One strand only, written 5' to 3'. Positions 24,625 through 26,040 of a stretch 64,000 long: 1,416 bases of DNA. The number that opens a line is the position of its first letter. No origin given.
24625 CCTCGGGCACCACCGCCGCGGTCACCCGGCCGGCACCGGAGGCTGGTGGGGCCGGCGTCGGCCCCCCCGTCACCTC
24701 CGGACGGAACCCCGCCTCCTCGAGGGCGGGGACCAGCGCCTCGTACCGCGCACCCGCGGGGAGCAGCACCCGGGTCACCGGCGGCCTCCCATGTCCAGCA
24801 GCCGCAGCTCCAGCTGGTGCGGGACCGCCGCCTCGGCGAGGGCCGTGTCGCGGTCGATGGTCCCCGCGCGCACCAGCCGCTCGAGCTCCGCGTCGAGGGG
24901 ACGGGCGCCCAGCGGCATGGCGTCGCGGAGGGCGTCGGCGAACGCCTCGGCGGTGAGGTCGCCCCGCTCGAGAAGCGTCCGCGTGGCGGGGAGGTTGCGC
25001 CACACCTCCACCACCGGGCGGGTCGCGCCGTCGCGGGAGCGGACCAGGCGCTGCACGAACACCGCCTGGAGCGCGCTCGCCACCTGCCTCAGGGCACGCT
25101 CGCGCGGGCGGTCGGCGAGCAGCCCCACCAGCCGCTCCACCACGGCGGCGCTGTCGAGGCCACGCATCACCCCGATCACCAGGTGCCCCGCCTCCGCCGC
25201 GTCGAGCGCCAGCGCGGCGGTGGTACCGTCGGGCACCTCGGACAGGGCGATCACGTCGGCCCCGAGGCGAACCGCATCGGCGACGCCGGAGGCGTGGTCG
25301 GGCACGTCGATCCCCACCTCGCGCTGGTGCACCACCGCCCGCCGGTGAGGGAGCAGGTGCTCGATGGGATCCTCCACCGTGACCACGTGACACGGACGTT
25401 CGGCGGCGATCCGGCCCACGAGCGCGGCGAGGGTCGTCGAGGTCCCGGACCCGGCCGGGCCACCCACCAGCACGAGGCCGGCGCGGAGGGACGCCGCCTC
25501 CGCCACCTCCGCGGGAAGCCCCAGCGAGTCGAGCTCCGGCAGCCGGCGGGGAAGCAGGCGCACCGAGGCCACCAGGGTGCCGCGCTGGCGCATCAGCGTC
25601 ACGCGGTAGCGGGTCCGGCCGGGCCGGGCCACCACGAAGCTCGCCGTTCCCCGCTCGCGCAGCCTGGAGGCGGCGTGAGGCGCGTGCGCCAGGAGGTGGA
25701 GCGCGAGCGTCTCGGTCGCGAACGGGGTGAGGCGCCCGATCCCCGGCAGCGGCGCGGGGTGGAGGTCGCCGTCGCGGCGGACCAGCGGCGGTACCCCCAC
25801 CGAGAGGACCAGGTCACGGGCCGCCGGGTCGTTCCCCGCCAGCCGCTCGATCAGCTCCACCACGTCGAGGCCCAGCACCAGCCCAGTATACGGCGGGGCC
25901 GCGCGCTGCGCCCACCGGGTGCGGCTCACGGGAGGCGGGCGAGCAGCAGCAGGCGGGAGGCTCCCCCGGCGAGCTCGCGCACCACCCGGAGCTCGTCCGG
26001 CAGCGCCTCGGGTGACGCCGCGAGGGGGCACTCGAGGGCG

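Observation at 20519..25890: Probable PilT pseudo-ATPase heading a MoxR-DUF58-transglutaminase operon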

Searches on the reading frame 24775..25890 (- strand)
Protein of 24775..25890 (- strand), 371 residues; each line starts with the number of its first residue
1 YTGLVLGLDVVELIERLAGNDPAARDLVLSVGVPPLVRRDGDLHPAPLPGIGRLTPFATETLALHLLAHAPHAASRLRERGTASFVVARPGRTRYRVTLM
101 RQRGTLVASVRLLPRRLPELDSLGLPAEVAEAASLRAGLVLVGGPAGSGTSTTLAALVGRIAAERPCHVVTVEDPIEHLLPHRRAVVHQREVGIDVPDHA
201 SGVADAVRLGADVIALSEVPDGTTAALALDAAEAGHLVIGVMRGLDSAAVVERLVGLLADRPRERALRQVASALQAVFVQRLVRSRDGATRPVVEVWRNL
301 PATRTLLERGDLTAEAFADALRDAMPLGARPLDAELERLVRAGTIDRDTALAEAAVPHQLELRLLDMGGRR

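Call 4: search_protein_families(library=pfam, proteins=[window:24775-25890:-], max_evalue=0.01)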
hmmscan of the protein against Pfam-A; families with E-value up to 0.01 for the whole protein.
window:24775-25890:- (371 aa): 2 families
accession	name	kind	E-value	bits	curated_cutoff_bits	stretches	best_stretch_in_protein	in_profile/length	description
PF00437.27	T2SSE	-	3.6e-25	88.9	24.9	1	65-287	65-282/370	Type II/IV secretion system protein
PF25199.1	nSTAND_NTPase5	-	0.00013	22.2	34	1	131-183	35-87/145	Novel STAND NTPase 5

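Call 5: search_solved_structures(query=window:24775-25890:-, show_alignments=2)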
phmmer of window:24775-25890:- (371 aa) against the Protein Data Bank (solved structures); distinct sequences matched with E-value up to 0.001: 25.
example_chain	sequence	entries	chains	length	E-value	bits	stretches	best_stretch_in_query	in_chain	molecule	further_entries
5fl3_A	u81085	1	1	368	4.3e-54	187.4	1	20-367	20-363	PILI RETRACTION PROTEIN PILT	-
2ewv_A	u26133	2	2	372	1.2e-50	176.1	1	11-370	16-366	twitching motility protein PilT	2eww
2gsz_A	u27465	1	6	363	1.4e-50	175.8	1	21-370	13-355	twitching motility protein PilT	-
5zfq_A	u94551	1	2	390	9e-45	156.7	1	24-364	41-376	Twitching motility pilus retraction protein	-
3jvu_A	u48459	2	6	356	4.1e-44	154.6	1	9-360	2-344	Twitching mobility protein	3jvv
10my_A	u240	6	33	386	1.3e-43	152.9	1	23-364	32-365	PilT/PilU family type 4a pilus ATPase | Twitching motility protein PilT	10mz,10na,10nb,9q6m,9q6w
6ojx_A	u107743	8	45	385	6.6e-43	150.6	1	23-361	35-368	Twitching motility pilus retraction ATPase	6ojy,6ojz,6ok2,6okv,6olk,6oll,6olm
9n32_A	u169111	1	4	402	1.7e-37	132.8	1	22-363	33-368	PilU protein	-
2eyu_A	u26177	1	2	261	2.4e-35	125.7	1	113-370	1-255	twitching motility protein PilT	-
6geb_A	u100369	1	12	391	1.2e-17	67.6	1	89-287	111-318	DotB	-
6gef_A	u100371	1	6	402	3.8e-15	59.3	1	105-349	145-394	Type IV secretion system protein DotB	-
5it5_F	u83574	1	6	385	4e-14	56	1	108-284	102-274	ATP binding motif-containing protein PilF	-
5oiu_A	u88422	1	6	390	4.1e-14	55.9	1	108-284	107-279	Type IV pilus assembly protein PilF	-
6ejf_A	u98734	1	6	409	4.5e-14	55.8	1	108-284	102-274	Type IV pilus assembly protein PilF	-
6f8l_G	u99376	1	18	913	3.3e-13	53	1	108-284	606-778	Type IV pilus assembly protein PilF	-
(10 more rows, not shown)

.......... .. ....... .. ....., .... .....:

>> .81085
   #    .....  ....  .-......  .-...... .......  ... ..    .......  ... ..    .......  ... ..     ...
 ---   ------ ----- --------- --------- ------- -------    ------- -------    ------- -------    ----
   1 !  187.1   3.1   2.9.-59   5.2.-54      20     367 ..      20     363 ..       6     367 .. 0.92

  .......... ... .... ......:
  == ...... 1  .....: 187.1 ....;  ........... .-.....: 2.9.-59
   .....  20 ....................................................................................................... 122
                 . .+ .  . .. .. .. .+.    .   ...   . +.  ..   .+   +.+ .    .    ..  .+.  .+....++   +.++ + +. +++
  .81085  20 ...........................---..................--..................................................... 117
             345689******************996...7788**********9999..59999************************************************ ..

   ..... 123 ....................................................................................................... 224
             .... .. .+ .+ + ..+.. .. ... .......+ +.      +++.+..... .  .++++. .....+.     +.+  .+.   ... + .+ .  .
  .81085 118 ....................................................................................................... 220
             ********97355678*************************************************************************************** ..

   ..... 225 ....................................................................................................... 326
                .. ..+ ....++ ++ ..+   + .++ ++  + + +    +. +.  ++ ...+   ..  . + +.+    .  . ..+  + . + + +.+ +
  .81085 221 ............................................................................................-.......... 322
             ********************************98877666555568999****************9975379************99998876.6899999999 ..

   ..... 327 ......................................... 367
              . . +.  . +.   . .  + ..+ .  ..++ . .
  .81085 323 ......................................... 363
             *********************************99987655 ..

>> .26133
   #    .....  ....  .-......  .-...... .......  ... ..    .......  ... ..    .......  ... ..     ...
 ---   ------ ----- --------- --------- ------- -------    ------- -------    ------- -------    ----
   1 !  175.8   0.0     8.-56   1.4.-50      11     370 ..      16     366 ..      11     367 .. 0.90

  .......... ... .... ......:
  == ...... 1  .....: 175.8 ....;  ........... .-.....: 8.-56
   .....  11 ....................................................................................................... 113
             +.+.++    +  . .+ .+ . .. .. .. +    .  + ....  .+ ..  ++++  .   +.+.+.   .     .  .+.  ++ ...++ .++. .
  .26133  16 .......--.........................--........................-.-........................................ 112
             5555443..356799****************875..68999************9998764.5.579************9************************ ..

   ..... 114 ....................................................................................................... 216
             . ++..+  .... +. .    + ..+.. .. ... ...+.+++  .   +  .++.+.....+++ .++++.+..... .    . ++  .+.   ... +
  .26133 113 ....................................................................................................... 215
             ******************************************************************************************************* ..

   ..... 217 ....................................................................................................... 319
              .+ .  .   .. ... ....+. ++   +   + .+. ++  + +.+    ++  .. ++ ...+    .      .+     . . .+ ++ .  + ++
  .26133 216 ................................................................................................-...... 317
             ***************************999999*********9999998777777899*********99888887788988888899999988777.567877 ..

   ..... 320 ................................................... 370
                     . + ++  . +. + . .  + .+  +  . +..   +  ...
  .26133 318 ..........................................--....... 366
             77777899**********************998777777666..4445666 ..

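Call 6: search_protein_families(library=ncbifam, proteins=[window:24775-25890:-], max_evalue=0.01)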
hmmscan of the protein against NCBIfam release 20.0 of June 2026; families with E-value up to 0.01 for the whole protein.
window:24775-25890:- (371 aa): 13 families
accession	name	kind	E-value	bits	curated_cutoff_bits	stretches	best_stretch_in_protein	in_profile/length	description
TIGR01420.1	pilT_fam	subfamily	1.9e-70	237.8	319.1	1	21-358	11-342/343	PilT/PilU family type 4a pilus ATPase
TIGR02525.1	plasmid_TraJ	equivalog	1.6e-32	112.9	368.3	1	85-295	92-310/372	plasmid transfer ATPase TraJ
TIGR02533.1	type_II_gspE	equivalog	3.8e-22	78.6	630.25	1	119-285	221-381/486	type II secretion system ATPase GspE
TIGR02524.1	dot_icm_DotB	equivalog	3.3e-21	75.9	463.3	1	89-290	82-292/358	Dot/Icm type IV secretion system ATPase DotB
NF041000.1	ATPase_ComGA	equivalog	3.6e-21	75.3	300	1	129-284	120-266/267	competence type IV pilus ATPase ComGA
NF053534.1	T4PilAsmATPsTfpB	equivalog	7.3e-20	70.9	850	1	134-285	333-474/584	type IV pilus assembly ATPase TfpB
NF007755.0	PRK10436.1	equivalog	9.9e-18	64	617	1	63-285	140-357/465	type II secretion system protein GspE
TIGR02538.1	type_IV_pilB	equivalog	7e-17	61.2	675.65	1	131-284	310-453/564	type IV-A pilus assembly ATPase PilB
NF058587.1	archaellum_moto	equivalog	5.4e-06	25.4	550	1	140-296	278-430/527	archaellum flagellar ATPase motor FlaI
TIGR02782.1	TrbB_P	equivalog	0.00036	19.9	304.55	1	134-279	134-277/303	P-type conjugative transfer ATPase TrbB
TIGR02788.1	VirB11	equivalog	0.0014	17.7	249.95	1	136-262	144-270/308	P-type DNA transfer ATPase VirB11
NF010068.0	PRK13548.1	equivalog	0.002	17.2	261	1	139-237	33-130/261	heme ABC transporter ATP-binding protein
NF053672.1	bindosome_BasE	exception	0.0042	15.9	1000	1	141-261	274-395/512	bindosome assembly system ATPase subunit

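Call 7: find_homologous_proteins(query=window:24775-25890:-, max_evalue=1e-20)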
Query window:24775-25890:- (371 aa): 1621 proteins with E <= 1e-20 among 8000 candidates; the best 120 are listed.
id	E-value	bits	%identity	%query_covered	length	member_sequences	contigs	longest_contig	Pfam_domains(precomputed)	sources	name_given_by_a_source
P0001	2.9e-225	765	100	100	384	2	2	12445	PF00437.27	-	-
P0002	1.8e-121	424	57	99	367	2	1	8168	PF00437.27,PF13191.13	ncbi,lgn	-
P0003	4.0e-98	347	50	98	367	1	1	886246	PF00437.27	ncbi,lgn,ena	-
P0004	8.6e-88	313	49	98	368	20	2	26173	PF00437.27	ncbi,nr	ncbi:MAG: hypothetical protein B7Z61_03980 [Acidobacteria bacterium 37-71-11]|nr:MAG: hypothetical p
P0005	3.0e-87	311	48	98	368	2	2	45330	PF00437.27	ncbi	ncbi:MAG: type IV pilus twitching motility protein PilT [Thermoanaerobaculales bacterium]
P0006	4.7e-87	311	47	99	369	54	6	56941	PF00437.27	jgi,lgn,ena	jgi:twitching motility protein PilT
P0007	2.4e-86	308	49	94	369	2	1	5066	PF00437.27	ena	-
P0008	3.5e-86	308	50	92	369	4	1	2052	PF00437.27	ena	-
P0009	4.7e-86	307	47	98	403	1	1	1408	PF00437.27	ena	-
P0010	2.1e-85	305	48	98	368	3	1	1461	PF00437.27,PF25199.2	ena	-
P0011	3.5e-85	305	48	98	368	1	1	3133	PF00437.27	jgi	jgi:twitching motility protein PilT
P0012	1.4e-84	303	47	96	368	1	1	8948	PF00437.27,PF25199.2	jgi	jgi:twitching motility protein PilT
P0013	2.3e-84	302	46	99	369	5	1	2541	PF00437.27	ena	-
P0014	3.0e-84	301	49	93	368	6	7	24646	PF00437.27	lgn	-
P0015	1.2e-82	296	45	98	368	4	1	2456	PF00437.27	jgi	jgi:twitching motility protein PilT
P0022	5.1e-78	281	44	100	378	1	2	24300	PF00437.27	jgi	jgi:twitching motility protein PilT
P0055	3.0e-51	193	35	90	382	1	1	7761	PF00437.27,PF00004.36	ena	-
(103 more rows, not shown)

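Call 11: find_encoding_contigs(protein=P0003, flank=10000, max_places=2)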
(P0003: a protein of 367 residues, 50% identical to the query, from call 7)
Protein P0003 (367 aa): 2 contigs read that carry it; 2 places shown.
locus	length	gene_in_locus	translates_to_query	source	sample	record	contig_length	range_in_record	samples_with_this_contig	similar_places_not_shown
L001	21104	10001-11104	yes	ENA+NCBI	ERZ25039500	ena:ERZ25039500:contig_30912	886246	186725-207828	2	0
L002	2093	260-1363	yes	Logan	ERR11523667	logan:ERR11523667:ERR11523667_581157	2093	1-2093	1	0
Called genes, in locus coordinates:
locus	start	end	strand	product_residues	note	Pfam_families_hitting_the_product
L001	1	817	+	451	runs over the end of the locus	PF02347:GDC-P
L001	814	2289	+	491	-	PF02347:GDC-P (weak), PF21478:GcvP2_C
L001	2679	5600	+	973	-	PF07504:FTP, PF01447:Peptidase_M4, PF02868:Peptidase_M4_C, PF04151:PPC, PF23560:GBD_Hemicentin (faint), PF04151:PPC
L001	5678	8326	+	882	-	PF01368:DHH, PF00571:CBS, PF01743:PolyA_pol, PF12627:PolyA_pol_RNAbd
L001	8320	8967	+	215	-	-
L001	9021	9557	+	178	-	PF03602:Cons_hypoth95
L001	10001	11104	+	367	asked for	PF00437:T2SSE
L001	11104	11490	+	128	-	-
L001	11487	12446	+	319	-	PF20030:bpMoxR, PF05496:RuvB_N (faint), PF00004:AAA (weak), PF07726:AAA_3, PF07728:AAA_5, PF17863:AAA_lid_2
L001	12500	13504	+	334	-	PF01882:DUF58 (weak)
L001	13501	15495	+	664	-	PF11992:TgpA_N, PF01841:Transglut_core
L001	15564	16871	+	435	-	PF25145:NfeD1b_N, PF24961:NfeD_membrane, PF01957:NfeD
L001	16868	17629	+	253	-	PF01145:Band_7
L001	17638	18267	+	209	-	-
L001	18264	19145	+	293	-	PF16881:LIAS_N (weak), PF04055:Radical_SAM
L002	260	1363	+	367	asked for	PF00437:T2SSE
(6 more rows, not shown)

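Call 12: find_encoding_contigs(protein=P0005, flank=10000, max_places=2)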
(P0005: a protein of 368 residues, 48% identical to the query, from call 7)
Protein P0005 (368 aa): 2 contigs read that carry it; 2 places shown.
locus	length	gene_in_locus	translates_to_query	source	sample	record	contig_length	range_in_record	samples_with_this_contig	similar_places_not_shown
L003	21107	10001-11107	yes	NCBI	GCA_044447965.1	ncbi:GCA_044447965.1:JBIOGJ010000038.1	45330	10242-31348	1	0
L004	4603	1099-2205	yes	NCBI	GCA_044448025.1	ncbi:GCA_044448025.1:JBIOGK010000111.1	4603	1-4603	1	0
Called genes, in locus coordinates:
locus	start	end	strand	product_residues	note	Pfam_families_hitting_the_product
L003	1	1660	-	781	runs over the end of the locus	PF02494:HYR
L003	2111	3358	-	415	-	PF01569:PAP2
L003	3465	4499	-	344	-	PF01569:PAP2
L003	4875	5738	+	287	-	PF03009:GDPD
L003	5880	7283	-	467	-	-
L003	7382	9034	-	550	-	PF01435:Peptidase_M48, PF13453:Zn_ribbon_TFIIB (weak)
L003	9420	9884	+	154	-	-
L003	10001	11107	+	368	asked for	PF00437:T2SSE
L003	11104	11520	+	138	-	-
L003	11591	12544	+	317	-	PF20030:bpMoxR, PF05496:RuvB_N (faint), PF07726:AAA_3, PF07728:AAA_5, PF00004:AAA (weak), PF17863:AAA_lid_2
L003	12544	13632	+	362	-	PF01882:DUF58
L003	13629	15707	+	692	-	PF11992:TgpA_N, PF01841:Transglut_core, PF13559:DUF4129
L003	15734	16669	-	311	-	PF14378:PAP2_3, PF01569:PAP2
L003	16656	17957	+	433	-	PF25145:NfeD1b_N, PF24961:NfeD_membrane, PF01957:NfeD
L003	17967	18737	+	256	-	PF01145:Band_7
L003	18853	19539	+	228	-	PF05036:SPOR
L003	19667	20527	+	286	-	PF04055:Radical_SAM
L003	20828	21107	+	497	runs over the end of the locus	PF20154:LNT_N, PF00795:CN_hydrolase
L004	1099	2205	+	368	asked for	PF00437:T2SSE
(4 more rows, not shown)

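Call 13: find_encoding_contigs(protein=P0022, flank=10000, max_places=1)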
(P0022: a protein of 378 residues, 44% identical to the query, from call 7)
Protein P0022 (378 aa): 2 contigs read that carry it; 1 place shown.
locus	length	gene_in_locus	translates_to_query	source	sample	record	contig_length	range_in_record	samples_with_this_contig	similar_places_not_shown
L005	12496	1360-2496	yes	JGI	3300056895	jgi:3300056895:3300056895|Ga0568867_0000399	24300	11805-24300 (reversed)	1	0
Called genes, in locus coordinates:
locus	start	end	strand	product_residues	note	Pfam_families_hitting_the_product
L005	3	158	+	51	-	?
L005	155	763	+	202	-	-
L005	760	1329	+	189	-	PF03602:Cons_hypoth95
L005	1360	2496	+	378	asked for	PF00437:T2SSE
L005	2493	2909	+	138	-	-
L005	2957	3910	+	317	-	PF20030:bpMoxR, PF07726:AAA_3, PF07728:AAA_5, PF00004:AAA (weak), PF17863:AAA_lid_2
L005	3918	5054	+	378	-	PF01882:DUF58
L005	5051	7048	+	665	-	PF11992:TgpA_N, PF01841:Transglut_core, PF13559:DUF4129 (weak)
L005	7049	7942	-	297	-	PF14378:PAP2_3, PF01569:PAP2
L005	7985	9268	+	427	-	PF00574:CLP_protease (faint), PF25145:NfeD1b_N, PF24961:NfeD_membrane, PF01957:NfeD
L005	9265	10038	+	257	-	PF01145:Band_7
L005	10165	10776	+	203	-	-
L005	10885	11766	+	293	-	PF04055:Radical_SAM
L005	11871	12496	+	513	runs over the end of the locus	PF20154:LNT_N, PF00795:CN_hydrolase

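Call 14: find_encoding_contigs(protein=P0014, flank=10000, max_places=1)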
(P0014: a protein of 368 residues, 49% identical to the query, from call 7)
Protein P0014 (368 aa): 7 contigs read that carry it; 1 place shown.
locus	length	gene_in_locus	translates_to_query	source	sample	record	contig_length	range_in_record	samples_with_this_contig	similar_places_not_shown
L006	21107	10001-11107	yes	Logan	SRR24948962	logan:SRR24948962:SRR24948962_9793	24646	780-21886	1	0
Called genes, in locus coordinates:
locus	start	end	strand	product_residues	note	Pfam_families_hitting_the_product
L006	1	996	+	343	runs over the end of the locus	PF04307:YdjM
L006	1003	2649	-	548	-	PF13229:Beta_helix (faint)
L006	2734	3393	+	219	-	PF00440:TetR_N, PF17929:TetR_C_34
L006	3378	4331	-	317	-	PF24400:DUF7544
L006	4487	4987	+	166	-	PF13858:DUF4199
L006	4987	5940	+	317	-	-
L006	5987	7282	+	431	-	PF09298:FAA_hydrolase_N, PF01557:FAA_hydrolase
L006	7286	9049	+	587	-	-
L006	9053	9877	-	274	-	PF00588:SpoU_methylase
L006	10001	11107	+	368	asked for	PF00437:T2SSE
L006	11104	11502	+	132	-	-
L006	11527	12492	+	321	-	PF20030:bpMoxR, PF00004:AAA (weak), PF07726:AAA_3, PF07728:AAA_5, PF17863:AAA_lid_2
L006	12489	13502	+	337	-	PF01882:DUF58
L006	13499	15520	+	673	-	PF11992:TgpA_N, PF01841:Transglut_core, PF13559:DUF4129 (weak)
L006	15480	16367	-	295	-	PF14378:PAP2_3, PF01569:PAP2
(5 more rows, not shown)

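Call 15: find_encoding_contigs(protein=P0006, flank=10000, max_places=1)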
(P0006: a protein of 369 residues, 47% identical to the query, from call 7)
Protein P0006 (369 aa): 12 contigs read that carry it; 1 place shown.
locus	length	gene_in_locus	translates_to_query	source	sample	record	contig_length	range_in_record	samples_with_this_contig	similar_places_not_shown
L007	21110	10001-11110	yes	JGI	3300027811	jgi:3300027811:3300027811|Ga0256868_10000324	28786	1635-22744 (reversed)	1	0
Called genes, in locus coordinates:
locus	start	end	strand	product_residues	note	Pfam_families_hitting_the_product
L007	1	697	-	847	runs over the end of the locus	PF19864:Radical_SAM_N2, PF04055:Radical_SAM, PF10105:DUF2344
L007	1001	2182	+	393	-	PF00557:Peptidase_M24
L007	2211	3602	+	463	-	PF05195:AMP_N, PF00557:Peptidase_M24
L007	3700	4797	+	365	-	PF13450:NAD_binding_8 (weak)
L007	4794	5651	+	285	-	PF00494:SQS_PSY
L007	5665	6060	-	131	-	-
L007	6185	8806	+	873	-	PF01368:DHH, PF02272:DHHA1 (weak), PF00571:CBS (weak), PF01743:PolyA_pol, PF12627:PolyA_pol_RNAbd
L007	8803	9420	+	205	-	-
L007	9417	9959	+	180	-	PF03602:Cons_hypoth95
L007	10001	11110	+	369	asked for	PF00437:T2SSE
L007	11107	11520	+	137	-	-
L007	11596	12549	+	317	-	PF20030:bpMoxR, PF07726:AAA_3, PF07728:AAA_5, PF00004:AAA (faint), PF17863:AAA_lid_2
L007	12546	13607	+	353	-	PF01882:DUF58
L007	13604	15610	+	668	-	PF11992:TgpA_N, PF01841:Transglut_core, PF13559:DUF4129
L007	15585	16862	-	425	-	PF11949:DUF3466 (faint)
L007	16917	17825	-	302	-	PF14378:PAP2_3, PF01569:PAP2 (weak)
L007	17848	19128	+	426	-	PF00574:CLP_protease (weak), PF25145:NfeD1b_N, PF24961:NfeD_membrane, PF01957:NfeD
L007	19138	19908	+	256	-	PF01145:Band_7, PF13421:Band_7_1 (faint)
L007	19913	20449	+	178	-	PF05036:SPOR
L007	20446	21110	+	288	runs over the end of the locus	PF04055:Radical_SAM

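Call 32: search_protein_families(library=pfam, proteins=[L003:11104-11520:+, L007:11107-11520:+], max_evalue=1)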
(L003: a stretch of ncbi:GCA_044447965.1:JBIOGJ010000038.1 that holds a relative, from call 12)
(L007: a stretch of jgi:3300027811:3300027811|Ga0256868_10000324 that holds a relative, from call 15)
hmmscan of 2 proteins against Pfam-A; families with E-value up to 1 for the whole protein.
L003:11104-11520:+ (138 aa): 0 families

L007:11107-11520:+ (137 aa): 0 families

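Call 55: find_encoding_contigs(protein=P0055, flank=8000, max_places=2)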
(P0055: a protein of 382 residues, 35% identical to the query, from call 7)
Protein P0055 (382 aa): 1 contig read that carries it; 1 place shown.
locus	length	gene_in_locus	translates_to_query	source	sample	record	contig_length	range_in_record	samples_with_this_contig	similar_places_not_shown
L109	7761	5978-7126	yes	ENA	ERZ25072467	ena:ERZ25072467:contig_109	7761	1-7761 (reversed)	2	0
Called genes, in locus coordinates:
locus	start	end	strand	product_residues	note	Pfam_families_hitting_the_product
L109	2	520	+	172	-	?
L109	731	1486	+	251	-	PF00005:ABC_tran, PF13304:AAA_21 (faint)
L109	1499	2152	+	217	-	PF00309:Sigma54_AID, PF04963:Sigma54_CBD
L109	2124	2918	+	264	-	PF04963:Sigma54_CBD, PF04552:Sigma54_DBD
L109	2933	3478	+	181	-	PF02482:Ribosomal_S30AE, PF16321:Ribosom_S30AE_C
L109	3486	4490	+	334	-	PF02603:Hpr_kinase_N, PF07475:Hpr_kinase_C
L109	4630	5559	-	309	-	PF00890:FAD_binding_2 (faint), PF01266:DAO (faint), PF03486:HI0933_like (faint), PF07992:Pyr_redox_2, PF13738:Pyr_redox_3, PF00070:Pyr_redox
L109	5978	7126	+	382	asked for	PF00437:T2SSE, PF00004:AAA (weak)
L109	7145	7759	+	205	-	?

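Call 56: find_encoding_contigs(protein=P0002, flank=8000, max_places=2)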
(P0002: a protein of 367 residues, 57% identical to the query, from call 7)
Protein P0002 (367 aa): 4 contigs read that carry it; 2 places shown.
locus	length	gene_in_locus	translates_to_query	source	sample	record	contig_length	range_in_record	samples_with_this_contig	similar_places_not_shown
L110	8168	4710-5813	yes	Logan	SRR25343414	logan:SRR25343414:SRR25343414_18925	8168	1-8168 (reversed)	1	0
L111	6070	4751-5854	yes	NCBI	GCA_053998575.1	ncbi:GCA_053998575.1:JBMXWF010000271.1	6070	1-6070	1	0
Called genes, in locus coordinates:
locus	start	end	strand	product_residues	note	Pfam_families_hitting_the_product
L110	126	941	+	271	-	-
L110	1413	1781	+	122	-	PF01022:HTH_5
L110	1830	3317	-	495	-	-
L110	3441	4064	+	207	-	-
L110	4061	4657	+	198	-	PF03602:Cons_hypoth95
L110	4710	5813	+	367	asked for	PF00437:T2SSE, PF13191:AAA_16 (weak)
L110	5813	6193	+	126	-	-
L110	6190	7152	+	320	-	PF20030:bpMoxR, PF05496:RuvB_N (faint), PF00004:AAA (weak), PF07726:AAA_3, PF07728:AAA_5, PF17863:AAA_lid_2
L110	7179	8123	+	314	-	-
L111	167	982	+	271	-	-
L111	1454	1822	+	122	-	PF01022:HTH_5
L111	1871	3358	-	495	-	-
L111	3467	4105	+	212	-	-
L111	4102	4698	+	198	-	PF03602:Cons_hypoth95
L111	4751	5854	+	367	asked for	PF00437:T2SSE, PF13191:AAA_16 (weak)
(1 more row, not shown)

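Call 58: list_cluster_members(proteins=[P0001])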
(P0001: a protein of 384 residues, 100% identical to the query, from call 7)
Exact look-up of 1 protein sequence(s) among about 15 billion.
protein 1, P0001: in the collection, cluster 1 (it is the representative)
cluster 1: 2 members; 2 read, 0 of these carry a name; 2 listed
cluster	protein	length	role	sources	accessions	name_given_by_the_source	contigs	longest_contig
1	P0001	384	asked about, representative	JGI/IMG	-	-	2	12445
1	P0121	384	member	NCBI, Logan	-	-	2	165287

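Call 71: search_protein_representatives(alignment_id=A2)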
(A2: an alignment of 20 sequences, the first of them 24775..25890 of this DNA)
Query: 20 sequences, 368 profile positions. Proteins with E-value up to 0.001 (for the whole library): 41206; up to 1e-10: 27325; up to 1e-30: 7390. The best 150 are listed.
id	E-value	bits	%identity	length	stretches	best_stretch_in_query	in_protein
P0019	1.5e-192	655.8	-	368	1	1-367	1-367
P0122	7.2e-153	525.2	-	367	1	1-365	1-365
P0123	8.9e-140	482.1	-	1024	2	17-358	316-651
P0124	8.1e-130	449.3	-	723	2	14-349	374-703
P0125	6.1e-129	446.5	-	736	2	16-346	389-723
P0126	9.7e-127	439.2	-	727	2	17-346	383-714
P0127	1.2e-119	415.9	-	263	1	107-366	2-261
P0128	3.0e-118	411.3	-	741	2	15-344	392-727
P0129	4.8e-115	400.7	-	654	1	5-363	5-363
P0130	1.6e-112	392.5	-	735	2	16-343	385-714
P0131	7.8e-111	386.9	-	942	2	16-355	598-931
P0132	4.7e-107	374.4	-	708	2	14-347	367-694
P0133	3.1e-104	365.1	-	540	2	5-287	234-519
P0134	2.7e-103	362.1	-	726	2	130-359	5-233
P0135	1.3e-99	350.0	-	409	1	8-367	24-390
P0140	1.1e-88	314.0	-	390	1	8-350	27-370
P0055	2.0e-78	280.3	-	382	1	4-351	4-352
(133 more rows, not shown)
